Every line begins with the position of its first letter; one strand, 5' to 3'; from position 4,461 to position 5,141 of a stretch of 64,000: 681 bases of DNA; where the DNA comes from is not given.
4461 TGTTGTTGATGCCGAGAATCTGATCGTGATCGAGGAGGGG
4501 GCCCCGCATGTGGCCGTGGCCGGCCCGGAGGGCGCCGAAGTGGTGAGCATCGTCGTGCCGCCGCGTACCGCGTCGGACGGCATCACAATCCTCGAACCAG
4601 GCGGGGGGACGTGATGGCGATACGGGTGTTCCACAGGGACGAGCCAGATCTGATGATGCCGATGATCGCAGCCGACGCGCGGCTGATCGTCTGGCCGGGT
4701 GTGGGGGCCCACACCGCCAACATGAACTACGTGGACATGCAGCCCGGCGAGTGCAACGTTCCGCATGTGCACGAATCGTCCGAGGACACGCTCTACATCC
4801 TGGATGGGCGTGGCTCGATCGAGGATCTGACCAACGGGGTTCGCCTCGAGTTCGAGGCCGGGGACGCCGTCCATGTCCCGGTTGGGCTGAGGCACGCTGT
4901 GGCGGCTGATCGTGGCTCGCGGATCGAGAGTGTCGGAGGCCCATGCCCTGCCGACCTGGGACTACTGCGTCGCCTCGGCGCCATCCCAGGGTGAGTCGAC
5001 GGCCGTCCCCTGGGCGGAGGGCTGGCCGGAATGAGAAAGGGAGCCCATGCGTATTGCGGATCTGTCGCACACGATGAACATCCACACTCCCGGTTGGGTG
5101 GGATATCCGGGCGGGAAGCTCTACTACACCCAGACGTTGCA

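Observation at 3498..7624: Four translationally coupled single-domain cupin genes followed by KynB-like formamidase, CMD/AhpD-like and ACMSD-like genes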

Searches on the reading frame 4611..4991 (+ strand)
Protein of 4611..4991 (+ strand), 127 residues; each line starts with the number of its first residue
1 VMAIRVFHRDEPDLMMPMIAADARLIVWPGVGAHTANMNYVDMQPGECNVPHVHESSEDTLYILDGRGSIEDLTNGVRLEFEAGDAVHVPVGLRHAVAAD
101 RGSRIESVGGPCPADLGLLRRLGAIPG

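Call 4: search_protein_families(library=pfam, proteins=[window:4611-4991:+], max_evalue=0.01)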
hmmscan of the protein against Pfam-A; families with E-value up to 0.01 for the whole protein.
window:4611-4991:+ (127 aa): 3 families
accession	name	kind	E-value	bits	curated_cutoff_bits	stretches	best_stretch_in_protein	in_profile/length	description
PF07883.17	Cupin_2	-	6.2e-11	42.3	27.2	1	40-99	2-58/70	Cupin domain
PF00190.28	Cupin_1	-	9.7e-07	28.9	22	1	30-101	27-103/151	Cupin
PF05899.18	Cupin_3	-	0.00041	20.4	23.5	1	40-96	11-63/74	EutQ-like cupin domain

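Call 5: search_protein_families(library=ncbifam, proteins=[window:4611-4991:+], max_evalue=0.01)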
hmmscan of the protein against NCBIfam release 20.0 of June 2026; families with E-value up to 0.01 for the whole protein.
window:4611-4991:+ (127 aa): 1 family
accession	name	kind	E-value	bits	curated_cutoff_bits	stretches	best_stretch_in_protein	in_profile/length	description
NF049940.1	MandnitrLy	equivalog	0.00093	19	140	1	35-100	34-97/130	(R)-mandelonitrile lyase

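Call 15: find_related_loci(query=window:4611-4991:+, collection=genome_contigs, flank=10000)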
Query window:4611-4991:+ (127 aa) in genome_contigs; peptide patterns used: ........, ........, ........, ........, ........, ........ (x = any residue, [..] = any of these).
599 stretches matched a pattern (row limit reached: there are more); 81 encode a relative of the query (tblastn E <= 1e-3); the best 80 are kept; 80 distinct loci.
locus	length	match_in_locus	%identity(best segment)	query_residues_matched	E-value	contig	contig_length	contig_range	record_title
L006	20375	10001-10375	76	1-125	2e-65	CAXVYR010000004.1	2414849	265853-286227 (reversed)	MAG: Terriglobia bacterium isolate 00cd7bbc-bff0-487f-9545-a217d18c1db4 genome assembly, contig: contig_4, whole genome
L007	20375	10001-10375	76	1-125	2e-63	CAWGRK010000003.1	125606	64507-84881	MAG: uncultured Actinomycetes bacterium isolate MFD05747.bin.2.155 genome assembly, contig: contig_23300, whole genome s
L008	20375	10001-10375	78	1-125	3e-63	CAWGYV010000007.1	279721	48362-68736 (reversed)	MAG: uncultured Acidimicrobiia bacterium isolate MFD02360.bin.2.54 genome assembly, contig: contig_16913, whole genome s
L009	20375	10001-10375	78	1-125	6e-63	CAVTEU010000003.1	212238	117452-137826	MAG: uncultured Actinomycetes bacterium isolate MFD09267.bin.2.26 genome assembly, contig: contig_10675, whole genome sh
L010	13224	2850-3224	73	2-126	1e-60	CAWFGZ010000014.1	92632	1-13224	MAG: uncultured Alphaproteobacteria bacterium isolate MFD04944.bin.2.132 genome assembly, contig: contig_19713, whole ge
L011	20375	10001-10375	66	2-126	4e-58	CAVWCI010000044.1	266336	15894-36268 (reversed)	MAG: uncultured Alphaproteobacteria bacterium isolate MFD05454.bin.2.198 genome assembly, contig: contig_7222, whole gen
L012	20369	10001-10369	72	1-123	3e-57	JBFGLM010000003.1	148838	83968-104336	MAG: Acidimicrobiia bacterium isolate Mix_sand03.2021.01.D.83 k141_1348910_length_148838_cov_20.7033, whole genome shotg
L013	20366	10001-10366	70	2-123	4e-57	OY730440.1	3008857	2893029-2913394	MAG: Acidimicrobiales bacterium isolate 66a0c705-35f1-4a73-9d13-6e1e10a8c2cc genome assembly, chromosome: 1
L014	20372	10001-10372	71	3-126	3e-57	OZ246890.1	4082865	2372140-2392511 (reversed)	MAG: Acidimicrobiia bacterium isolate cb841b48-16cd-465e-8cff-7e5597cbbcdd genome assembly, chromosome: 1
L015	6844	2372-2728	73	2-120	7e-57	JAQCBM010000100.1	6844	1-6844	MAG: Actinomycetota bacterium isolate casp15-mb.155 NODE_13346_length_6844_cov_0.051001, whole genome shotgun sequence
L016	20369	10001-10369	72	4-126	6e-57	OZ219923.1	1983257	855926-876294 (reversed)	MAG: Acidimicrobiia bacterium isolate 542d8752-d573-496e-aaa5-f876508f7d52 genome assembly, chromosome: 2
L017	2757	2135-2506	72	2-125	2e-56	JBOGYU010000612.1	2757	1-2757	MAG: Solirubrobacteraceae bacterium isolate SD8036_metabat2.bin.37_sub NODE_19701_length_2757_cov_3.825095, whole genome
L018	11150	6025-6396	73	2-125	2e-56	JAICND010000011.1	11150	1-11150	MAG: Acidimicrobiia bacterium isolate OF_bin.28 k141_1160035_length_11150_cov_9.0000, whole genome shotgun sequence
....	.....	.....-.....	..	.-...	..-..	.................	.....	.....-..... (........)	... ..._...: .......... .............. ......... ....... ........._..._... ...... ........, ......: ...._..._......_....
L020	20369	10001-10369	72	4-126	4e-56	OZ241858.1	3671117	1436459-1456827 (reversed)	MAG: Candidatus Spongiisocius sp. isolate 36f18321-4a0d-4371-a96b-0c675878e5b3 genome assembly, chromosome: 1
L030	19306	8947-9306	73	4-123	5e-55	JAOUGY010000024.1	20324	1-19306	MAG: Acidimicrobiia bacterium isolate 4_1_May_SF_Bin47 4_1_May_SF_Bin47_scaffold_941_c1, whole genome shotgun sequence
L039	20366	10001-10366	66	2-123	3e-53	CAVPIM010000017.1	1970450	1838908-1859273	MAG: uncultured Actinomycetes bacterium isolate MFD00008.bin.2.138 genome assembly, contig: contig_7649, whole genome sh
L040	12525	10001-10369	65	1-123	6e-53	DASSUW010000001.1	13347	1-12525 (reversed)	MAG TPA_asm: Solirubrobacteraceae bacterium isolate SMAG_U577 k141_1075943, whole genome shotgun sequence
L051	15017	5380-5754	62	2-126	7e-50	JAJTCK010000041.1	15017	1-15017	MAG: Solirubrobacterales bacterium isolate C_No_T20_B_bin.88 scaffold_2892, whole genome shotgun sequence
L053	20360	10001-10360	63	4-123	1e-48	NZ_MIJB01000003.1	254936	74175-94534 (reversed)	Aeromicrobium sp. PE09-221 3, whole genome shotgun sequence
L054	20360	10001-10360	64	4-123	6e-49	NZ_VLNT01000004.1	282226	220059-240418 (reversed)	Aeromicrobium piscarium strain Co35 Scaffold4, whole genome shotgun sequence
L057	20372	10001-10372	58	2-125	4e-48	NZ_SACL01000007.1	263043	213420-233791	Rhodovarius crocodyli strain CCP-6 NODE_7_length_263043_cov_67, whole genome shotgun sequence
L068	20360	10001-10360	60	4-123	1e-45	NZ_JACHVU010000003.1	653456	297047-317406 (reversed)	Mycolicibacterium iranicum strain AT2.18 Ga0372454_03, whole genome shotgun sequence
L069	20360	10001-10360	59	4-123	3e-45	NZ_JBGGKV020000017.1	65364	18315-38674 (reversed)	Mycobacterium sp. pW049 contig00017, whole genome shotgun sequence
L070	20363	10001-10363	56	3-123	8e-45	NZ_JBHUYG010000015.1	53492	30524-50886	Pedococcus sp. NPDC057267 NPDC057267_384_G10.ctg-0015, whole genome shotgun sequence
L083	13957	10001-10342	54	10-123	3e-39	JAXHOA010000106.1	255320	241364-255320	MAG: Mycobacterium sp. isolate Salar_de_Ascotan_water_MAG_AWA19 contig_1582_polypolish, whole genome shotgun sequence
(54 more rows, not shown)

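Call 28: search_dna_similar(query=window:4611-4991:+, collection=plasmids, mode=protein, max_rows=30)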
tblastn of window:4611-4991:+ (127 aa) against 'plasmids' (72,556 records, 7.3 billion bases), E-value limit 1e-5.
Records with a match: 3; places in all: 3; records where one place covers at least 80% of the query: 3.
Best place of each record, by identity: <60% 3.
By first word of the organism name: Rhodococcus 1; Pantoea 1; Streptomyces 1.
By predicted mobility (MOB-suite, as given by PLSDB): conjugative 2; non-mobilizable 1.
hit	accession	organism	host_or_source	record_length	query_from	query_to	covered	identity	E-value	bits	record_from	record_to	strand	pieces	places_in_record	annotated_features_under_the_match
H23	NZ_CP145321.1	Rhodococcus ruber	-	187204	4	124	95%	55.4%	5e-38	142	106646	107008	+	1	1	cupin domain-containing protein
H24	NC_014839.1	Pantoea sp. At-9b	-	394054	2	125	98%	47.6%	7e-34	130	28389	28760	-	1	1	cupin domain-containing protein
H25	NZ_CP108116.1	Streptomyces sp. NBC_00212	-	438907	20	123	82%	31.5%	7e-7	54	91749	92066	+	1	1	cupin domain-containing protein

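Call 30: get_annotated_region(hit=H24, flank=12000)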
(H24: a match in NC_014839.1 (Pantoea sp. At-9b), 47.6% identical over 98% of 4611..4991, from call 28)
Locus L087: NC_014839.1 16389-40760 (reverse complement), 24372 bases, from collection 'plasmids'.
description: Pantoea sp. At-9b plasmid pPAT9B02, complete sequence
organism: Pantoea sp. At-9b (NCBI taxid 592316)
taxonomy: Bacteria; Pseudomonadota; Gammaproteobacteria; Enterobacterales; Erwiniaceae; Pantoea; Pantoea sp. At-9b
host: -; source: -; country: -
typing (MOB-suite, as given by PLSDB): conjugative; replicon rep_cluster_703; relaxase MOBF; mating-pair formation MPF_F
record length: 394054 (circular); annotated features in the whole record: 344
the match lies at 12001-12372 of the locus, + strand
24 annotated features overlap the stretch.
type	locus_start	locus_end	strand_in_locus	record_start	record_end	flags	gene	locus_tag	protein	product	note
CDS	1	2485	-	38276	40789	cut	-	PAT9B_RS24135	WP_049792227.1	hypothetical protein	-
CDS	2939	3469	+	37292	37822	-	-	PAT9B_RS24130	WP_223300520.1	TetR/AcrR family transcriptional regulator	GO:0006355 - regulation of DNA-templated transcription [Evidence IEA]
CDS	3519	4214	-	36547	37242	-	-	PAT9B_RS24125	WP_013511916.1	isochorismatase family cysteine hydrolase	-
CDS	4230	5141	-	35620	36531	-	-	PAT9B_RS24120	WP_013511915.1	DMT family transporter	GO:0055085 - transmembrane transport [Evidence IEA]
CDS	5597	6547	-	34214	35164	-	-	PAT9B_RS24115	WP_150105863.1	nitrilase-related carbon-nitrogen hydrolase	GO:0006807 - nitrogen compound metabolic process [Evidence IEA]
CDS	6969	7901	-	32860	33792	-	-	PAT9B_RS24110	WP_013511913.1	DMT family transporter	GO:0055085 - transmembrane transport [Evidence IEA]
CDS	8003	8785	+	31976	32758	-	-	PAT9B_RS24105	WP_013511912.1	helix-turn-helix transcriptional regulator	-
CDS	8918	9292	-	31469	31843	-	-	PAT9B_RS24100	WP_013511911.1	AtzH-like domain-containing protein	-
CDS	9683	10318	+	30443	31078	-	-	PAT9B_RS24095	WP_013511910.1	isochorismatase family protein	-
CDS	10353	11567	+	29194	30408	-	-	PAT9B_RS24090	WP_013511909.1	FAD-dependent monooxygenase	-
CDS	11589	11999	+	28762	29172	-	-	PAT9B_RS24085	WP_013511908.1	hypothetical protein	-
CDS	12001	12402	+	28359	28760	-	-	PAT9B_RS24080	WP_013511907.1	cupin domain-containing protein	-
CDS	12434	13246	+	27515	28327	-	-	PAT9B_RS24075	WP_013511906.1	MBL fold metallo-hydrolase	-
CDS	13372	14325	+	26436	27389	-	-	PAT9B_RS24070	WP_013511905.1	ABC transporter substrate-binding protein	-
CDS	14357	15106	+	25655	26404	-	-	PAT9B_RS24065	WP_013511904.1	ABC transporter permease subunit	GO:0055085 - transmembrane transport [Evidence IEA]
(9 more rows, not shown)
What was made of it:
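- The cupin pair is the invariant element, while the hydrolases are swapped for MBL and isochorismatase enzymes in Pantoea (call 30).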

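Call 33: search_solved_structures(query=window:4611-4991:+, max_evalue=1)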
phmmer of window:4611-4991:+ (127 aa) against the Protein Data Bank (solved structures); distinct sequences matched with E-value up to 1: 24.
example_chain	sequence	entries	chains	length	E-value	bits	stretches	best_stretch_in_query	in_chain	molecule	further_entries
1y3t_A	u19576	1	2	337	3.2e-07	33.8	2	46-100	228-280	Hypothetical protein yxaG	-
2h0v_A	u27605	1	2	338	3.2e-07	33.8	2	46-100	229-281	Quercetin 2,3-dioxygenase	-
8hfb_A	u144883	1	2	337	1.2e-06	31.9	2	46-100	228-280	Quercetin 2,3-dioxygenase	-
4rd7_A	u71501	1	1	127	1.2e-05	28.8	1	10-99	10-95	Cupin 2 conserved barrel domain protein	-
2ete_A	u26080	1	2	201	0.00012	25.5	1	25-95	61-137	Oxalate oxidase 1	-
1fi2_A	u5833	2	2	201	0.00012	25.5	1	25-95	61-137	OXALATE OXIDASE | Oxalate oxidase 1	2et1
2vqa_A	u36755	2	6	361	0.00033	24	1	39-98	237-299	SLL1358 PROTEIN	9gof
2et7_A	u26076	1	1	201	0.0016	21.8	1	25-95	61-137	Oxalate oxidase 1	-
5e1r_A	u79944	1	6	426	0.0019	21.6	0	43-108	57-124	7S vicilin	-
3cew_A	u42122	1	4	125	0.0033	20.8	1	19-99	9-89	Uncharacterized cupin protein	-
6l9i_A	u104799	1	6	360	0.0088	19.5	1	33-97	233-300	Oxalate decarboxylase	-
3ht1_A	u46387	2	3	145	0.035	17.5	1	32-106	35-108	RemF protein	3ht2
3l2h_A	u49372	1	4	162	0.04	17.3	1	30-98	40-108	Putative sugar phosphate isomerase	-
4qgn_A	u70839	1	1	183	0.045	17.2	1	52-102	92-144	1,2-dihydroxy-3-keto-5-methylthiopentene dioxygenase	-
7jxg_A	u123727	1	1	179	0.05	17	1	52-102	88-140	1,2-dihydroxy-3-keto-5-methylthiopentene dioxygenase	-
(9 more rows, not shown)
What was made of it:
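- Closest known: Bicupin metal enzymes such as Bacillus subtilis quercetin 2,3-dioxygenase YxaG/QdoI. Same: cup4's best solved sequence match is the C-terminal domain of YxaG at 3e-7 (call 33).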

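Call 36: find_homologous_proteins(query=window:4611-4991:+, max_evalue=0.00001)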
Query window:4611-4991:+ (127 aa): 745 proteins with E <= 0.00001 among 771 candidates; the best 120 are listed.
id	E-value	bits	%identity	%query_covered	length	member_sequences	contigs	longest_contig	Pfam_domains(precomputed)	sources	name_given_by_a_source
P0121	3.2e-79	281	100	99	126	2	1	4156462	PF07883.18,PF00190.29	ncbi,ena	-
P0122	1.5e-63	231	78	99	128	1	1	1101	PF07883.18,PF00190.29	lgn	-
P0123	7.1e-63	228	81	94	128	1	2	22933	PF07883.18,PF00190.29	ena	-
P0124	7.7e-63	228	79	98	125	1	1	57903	PF07883.18,PF00190.29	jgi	jgi:quercetin dioxygenase-like cupin family protein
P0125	1.9e-62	227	77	98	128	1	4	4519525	PF07883.18,PF00190.29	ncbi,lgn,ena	-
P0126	2.5e-62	227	75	99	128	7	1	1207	PF07883.18,PF00190.29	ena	-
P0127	2.6e-62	227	77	98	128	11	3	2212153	PF07883.18,PF00190.29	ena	-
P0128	4.2e-62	226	78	98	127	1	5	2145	PF07883.18,PF00190.29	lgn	-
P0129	1.3e-60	221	78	98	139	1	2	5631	PF07883.18,PF00190.29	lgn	-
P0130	2.0e-59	217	70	97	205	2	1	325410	PF07883.18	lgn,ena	-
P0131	3.5e-59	216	73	98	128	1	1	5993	PF07883.18,PF00190.29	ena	-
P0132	4.2e-59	216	74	98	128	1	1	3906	PF07883.18,PF00190.29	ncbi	-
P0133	4.2e-59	216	75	99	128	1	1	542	PF07883.18,PF00190.29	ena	-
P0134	7.8e-59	215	77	99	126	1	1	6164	PF07883.18,PF00190.29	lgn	-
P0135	8.6e-59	215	75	96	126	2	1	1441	PF07883.18,PF00190.29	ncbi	-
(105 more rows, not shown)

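Call 37: find_encoding_contigs(protein=P0125, flank=10000, max_places=2)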
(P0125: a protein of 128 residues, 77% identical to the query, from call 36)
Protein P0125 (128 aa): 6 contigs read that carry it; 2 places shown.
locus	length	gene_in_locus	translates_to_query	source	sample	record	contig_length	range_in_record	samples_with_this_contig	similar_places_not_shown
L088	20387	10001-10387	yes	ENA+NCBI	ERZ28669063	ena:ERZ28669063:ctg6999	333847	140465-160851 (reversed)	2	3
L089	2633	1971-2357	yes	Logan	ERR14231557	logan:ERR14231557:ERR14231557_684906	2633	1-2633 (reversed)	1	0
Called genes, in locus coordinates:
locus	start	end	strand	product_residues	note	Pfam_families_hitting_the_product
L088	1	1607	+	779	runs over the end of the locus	PF01315:Ald_Xan_dh_C, PF02738:MoCoBD_1, PF20256:MoCoBD_2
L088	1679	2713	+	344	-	-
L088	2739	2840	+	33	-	-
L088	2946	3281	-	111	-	-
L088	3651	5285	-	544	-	PF08309:LVIVD (weak)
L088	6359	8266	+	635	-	PF07969:Amidohydro_3, PF01979:Amidohydro_1 (weak)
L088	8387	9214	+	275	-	PF04199:Cyclase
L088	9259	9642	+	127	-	-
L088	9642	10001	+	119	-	PF12973:Cupin_7 (weak), PF00190:Cupin_1 (weak), PF05899:Cupin_3 (faint), PF02311:AraC_binding, PF07883:Cupin_2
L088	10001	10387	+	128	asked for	PF00190:Cupin_1, PF07883:Cupin_2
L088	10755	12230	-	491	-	PF00474:SSF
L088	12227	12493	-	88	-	-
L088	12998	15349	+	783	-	PF01315:Ald_Xan_dh_C, PF02738:MoCoBD_1, PF20256:MoCoBD_2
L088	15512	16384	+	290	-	PF00941:FAD_binding_5, PF03450:CO_deh_flav_C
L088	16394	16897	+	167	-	PF00111:Fer2, PF13085:Fer2_3 (weak), PF01799:Fer2_2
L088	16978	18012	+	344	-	-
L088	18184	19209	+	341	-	PF04909:Amidohydro_2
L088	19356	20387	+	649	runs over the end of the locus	PF07969:Amidohydro_3 (weak), PF01979:Amidohydro_1 (weak), PF07969:Amidohydro_3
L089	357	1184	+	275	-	PF04199:Cyclase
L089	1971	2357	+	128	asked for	PF00190:Cupin_1, PF07883:Cupin_2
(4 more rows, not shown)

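Call 38: find_encoding_contigs(protein=P0124, flank=10000, max_places=2)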
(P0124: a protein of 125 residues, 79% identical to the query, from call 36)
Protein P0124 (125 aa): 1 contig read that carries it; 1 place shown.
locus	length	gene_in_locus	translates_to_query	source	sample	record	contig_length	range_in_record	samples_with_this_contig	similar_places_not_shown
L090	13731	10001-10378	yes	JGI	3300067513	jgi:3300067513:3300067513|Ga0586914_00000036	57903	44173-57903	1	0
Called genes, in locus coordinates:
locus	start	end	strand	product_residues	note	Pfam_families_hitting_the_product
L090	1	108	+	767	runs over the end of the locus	PF01315:Ald_Xan_dh_C, PF02738:MoCoBD_1, PF20256:MoCoBD_2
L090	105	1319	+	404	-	PF00724:Oxidored_FMN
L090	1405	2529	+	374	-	PF02608:Bmp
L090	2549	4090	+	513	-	PF00005:ABC_tran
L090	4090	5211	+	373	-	PF02653:BPD_transp_2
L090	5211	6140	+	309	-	PF02653:BPD_transp_2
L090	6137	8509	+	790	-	PF01315:Ald_Xan_dh_C, PF02738:MoCoBD_1, PF20256:MoCoBD_2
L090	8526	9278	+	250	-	PF04199:Cyclase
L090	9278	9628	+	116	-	PF12973:Cupin_7 (weak), PF02311:AraC_binding, PF07883:Cupin_2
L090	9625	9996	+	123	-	PF07883:Cupin_2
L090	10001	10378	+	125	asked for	PF00190:Cupin_1 (weak), PF07883:Cupin_2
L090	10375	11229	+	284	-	PF00795:CN_hydrolase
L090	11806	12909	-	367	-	PF01168:Ala_racemase_N, PF14031:D-ser_dehydrat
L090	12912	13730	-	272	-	?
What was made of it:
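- Checked: In L090, for example, cyclase-cup3 and cup4-CN_hydrolase also overlap (call 38).
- Overlapping junctions also join non-cupin genes in related operons (call 38).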
